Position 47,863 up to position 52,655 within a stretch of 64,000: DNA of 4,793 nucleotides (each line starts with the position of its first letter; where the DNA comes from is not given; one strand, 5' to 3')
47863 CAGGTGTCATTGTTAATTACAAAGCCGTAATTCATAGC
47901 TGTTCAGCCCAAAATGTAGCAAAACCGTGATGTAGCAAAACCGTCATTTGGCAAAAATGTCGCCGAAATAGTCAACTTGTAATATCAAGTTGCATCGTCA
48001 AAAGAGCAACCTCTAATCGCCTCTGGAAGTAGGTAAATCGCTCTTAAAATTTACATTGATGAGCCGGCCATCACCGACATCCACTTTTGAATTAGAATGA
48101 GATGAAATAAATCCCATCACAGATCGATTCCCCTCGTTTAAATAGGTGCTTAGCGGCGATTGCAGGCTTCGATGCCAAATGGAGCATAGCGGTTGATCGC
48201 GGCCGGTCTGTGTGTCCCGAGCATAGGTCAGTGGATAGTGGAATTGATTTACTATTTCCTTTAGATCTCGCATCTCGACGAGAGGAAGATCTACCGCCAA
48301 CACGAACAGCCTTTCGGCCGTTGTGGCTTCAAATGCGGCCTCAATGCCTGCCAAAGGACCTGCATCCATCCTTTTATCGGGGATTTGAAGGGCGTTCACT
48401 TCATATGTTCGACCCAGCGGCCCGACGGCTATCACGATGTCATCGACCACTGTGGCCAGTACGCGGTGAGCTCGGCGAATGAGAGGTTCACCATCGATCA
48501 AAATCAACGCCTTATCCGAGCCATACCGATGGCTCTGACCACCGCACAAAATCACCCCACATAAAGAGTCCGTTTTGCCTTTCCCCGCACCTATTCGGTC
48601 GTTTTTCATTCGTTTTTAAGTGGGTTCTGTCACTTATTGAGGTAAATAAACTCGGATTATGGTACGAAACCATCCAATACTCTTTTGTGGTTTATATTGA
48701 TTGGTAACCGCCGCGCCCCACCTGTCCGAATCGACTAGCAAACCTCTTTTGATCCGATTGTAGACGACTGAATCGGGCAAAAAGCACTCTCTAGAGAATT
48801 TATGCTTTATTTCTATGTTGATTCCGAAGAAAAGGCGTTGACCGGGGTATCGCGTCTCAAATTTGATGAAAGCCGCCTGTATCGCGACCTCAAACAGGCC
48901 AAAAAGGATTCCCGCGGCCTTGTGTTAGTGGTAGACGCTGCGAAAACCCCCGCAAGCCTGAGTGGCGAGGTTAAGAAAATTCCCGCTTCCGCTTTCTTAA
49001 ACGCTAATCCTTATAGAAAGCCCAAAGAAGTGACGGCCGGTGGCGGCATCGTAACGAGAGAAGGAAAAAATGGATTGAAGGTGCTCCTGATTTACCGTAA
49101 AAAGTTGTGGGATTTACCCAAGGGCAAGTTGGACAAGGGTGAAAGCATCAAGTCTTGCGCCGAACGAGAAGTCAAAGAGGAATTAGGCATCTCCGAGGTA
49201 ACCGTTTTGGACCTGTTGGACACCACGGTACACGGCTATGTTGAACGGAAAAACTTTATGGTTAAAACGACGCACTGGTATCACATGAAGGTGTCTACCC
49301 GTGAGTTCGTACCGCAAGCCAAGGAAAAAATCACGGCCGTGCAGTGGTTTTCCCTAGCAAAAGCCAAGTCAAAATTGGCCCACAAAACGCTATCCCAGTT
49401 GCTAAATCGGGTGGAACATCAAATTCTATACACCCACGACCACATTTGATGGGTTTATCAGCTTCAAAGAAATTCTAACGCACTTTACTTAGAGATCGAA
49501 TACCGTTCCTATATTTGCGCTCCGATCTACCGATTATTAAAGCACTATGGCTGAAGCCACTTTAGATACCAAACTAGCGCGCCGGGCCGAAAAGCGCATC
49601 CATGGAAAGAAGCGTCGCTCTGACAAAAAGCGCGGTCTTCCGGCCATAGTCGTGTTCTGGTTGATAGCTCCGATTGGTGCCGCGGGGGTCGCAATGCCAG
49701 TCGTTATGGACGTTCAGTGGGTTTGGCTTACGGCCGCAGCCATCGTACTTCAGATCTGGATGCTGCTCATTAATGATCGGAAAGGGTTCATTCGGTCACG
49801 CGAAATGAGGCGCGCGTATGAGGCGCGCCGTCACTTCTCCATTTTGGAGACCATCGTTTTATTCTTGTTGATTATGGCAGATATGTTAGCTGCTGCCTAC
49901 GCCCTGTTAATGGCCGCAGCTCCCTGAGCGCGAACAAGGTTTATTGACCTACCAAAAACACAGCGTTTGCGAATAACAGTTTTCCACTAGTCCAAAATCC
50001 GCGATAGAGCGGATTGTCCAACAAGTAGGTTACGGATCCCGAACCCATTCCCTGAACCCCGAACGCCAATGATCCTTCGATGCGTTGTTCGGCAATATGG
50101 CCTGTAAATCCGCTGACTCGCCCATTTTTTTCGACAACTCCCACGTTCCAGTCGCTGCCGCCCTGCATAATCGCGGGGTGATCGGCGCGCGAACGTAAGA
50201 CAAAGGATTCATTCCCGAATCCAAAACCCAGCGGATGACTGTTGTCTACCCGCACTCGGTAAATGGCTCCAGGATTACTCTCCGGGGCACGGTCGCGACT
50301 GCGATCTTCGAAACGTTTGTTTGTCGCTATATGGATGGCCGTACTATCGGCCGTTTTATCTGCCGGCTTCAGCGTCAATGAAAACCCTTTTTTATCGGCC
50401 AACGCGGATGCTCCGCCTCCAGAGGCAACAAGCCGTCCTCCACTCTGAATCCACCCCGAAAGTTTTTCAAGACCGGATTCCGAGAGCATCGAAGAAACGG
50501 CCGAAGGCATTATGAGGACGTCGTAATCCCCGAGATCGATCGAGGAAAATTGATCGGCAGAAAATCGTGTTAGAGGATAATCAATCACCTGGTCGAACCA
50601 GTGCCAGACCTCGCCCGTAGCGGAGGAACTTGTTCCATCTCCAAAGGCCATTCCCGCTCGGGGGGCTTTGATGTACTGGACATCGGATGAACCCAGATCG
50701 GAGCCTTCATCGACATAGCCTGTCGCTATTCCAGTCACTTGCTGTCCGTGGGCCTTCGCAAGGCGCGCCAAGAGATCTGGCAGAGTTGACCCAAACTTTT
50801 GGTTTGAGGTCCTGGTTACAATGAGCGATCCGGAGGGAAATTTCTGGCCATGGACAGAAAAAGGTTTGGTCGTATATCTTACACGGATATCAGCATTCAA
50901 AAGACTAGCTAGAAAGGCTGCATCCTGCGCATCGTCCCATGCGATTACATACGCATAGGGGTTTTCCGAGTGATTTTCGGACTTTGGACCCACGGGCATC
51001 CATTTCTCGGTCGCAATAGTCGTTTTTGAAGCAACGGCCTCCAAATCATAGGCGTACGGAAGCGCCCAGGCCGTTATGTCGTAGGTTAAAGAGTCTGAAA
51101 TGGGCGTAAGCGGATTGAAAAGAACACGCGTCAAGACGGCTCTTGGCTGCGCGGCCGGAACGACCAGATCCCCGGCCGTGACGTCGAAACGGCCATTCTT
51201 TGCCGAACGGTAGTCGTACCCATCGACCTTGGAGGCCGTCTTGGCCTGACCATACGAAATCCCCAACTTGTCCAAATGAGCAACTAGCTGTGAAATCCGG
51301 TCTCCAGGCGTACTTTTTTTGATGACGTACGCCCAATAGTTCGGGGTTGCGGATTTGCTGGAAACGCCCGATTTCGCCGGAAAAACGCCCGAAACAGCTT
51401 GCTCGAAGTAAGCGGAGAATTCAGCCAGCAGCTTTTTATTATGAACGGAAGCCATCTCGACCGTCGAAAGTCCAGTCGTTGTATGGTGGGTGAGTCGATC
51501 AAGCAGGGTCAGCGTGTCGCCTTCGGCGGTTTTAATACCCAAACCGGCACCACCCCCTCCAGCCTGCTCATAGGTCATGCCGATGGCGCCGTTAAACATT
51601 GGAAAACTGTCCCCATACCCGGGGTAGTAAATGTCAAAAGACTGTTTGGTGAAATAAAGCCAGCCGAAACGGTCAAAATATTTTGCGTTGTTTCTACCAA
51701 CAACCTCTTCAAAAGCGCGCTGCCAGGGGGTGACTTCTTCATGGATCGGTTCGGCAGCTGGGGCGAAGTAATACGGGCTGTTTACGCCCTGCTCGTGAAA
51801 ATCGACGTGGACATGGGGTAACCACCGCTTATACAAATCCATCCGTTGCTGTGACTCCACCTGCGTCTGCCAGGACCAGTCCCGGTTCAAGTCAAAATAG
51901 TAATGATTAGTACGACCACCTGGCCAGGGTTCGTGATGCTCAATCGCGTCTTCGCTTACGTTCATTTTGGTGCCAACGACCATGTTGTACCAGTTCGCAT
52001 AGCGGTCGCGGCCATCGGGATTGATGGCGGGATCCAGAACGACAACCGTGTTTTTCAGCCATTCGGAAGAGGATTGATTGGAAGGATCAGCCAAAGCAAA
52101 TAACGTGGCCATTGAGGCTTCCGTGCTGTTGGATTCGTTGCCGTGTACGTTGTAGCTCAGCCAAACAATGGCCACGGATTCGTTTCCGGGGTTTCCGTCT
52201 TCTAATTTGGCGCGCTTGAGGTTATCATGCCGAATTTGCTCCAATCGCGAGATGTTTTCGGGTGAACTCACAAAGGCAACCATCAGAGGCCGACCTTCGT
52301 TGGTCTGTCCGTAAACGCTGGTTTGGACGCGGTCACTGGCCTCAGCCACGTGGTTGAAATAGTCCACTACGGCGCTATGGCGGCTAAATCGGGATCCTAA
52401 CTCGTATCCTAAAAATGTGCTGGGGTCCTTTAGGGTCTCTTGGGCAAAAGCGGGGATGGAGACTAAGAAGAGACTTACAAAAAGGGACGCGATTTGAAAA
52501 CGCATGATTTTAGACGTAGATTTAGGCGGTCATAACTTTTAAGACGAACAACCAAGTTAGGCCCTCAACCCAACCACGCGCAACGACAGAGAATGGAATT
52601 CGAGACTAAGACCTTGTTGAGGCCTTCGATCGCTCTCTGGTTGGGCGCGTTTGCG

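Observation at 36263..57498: The same ACTTG-N6-CAAGT palindrome marks three promoters: a putative regulon of the HutC/GntR regulator at 57563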

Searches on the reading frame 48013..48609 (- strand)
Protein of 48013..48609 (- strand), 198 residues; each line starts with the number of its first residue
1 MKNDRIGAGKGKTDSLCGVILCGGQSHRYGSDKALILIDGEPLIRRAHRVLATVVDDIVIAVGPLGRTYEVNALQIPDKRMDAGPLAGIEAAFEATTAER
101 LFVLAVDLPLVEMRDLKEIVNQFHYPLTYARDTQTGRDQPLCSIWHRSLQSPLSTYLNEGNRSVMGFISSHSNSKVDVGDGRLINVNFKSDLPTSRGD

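Call 7: search_protein_families(library=pfam, proteins=[window:48013-48609:-])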
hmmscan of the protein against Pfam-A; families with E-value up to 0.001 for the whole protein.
window:48013-48609:- (198 aa): 1 family
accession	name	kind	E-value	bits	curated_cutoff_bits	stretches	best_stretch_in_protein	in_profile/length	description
PF12804.13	NTP_transf_3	-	3.6e-29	102.4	27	1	18-166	1-155/160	MobA-like NTP transferase domain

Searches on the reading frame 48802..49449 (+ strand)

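Call 8: search_protein_families(library=pfam, proteins=[window:48802-49449:+])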
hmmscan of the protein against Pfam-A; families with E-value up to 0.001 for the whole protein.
window:48802-49449:+ (215 aa): 2 families
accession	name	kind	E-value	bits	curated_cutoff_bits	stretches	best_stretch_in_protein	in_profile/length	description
PF00293.34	NUDIX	-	1.2e-19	71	21.1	1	83-196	9-126/134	NUDIX domain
PF14815.12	NUDIX_4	-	0.00031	21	35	1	101-190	25-99/113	NUDIX domain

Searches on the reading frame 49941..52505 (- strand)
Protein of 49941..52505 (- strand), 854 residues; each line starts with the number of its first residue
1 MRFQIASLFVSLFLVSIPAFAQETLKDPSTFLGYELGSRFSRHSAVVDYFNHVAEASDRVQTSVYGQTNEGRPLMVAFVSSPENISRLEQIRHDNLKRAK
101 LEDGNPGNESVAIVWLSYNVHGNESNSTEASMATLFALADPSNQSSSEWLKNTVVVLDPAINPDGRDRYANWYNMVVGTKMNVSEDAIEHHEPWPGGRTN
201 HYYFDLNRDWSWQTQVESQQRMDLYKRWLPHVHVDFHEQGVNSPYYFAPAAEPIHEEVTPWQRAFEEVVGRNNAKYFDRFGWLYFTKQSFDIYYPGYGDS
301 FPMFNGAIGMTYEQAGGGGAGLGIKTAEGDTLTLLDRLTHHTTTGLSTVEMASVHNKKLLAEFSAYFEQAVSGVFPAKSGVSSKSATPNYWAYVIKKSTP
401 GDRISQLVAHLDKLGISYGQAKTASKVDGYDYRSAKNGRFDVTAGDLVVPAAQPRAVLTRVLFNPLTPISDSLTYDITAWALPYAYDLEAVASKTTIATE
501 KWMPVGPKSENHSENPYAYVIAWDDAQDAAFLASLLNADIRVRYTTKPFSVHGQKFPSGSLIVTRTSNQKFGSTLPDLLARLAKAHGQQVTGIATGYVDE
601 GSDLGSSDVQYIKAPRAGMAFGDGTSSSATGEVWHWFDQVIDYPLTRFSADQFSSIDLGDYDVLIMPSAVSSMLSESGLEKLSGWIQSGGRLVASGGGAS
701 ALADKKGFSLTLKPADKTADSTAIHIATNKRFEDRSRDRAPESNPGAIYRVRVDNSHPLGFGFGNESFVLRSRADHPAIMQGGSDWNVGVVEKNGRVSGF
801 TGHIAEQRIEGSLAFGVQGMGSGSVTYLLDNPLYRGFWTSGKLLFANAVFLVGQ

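Call 8: search_protein_families(library=pfam, proteins=[window:49941-52505:-])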
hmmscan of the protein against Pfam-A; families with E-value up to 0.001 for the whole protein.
window:49941-52505:- (854 aa): 1 family
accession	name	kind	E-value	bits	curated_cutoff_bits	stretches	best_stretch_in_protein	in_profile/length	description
PF00246.29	Peptidase_M14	-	5.7e-14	52.8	21.6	1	48-218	3-143/286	Zinc carboxypeptidase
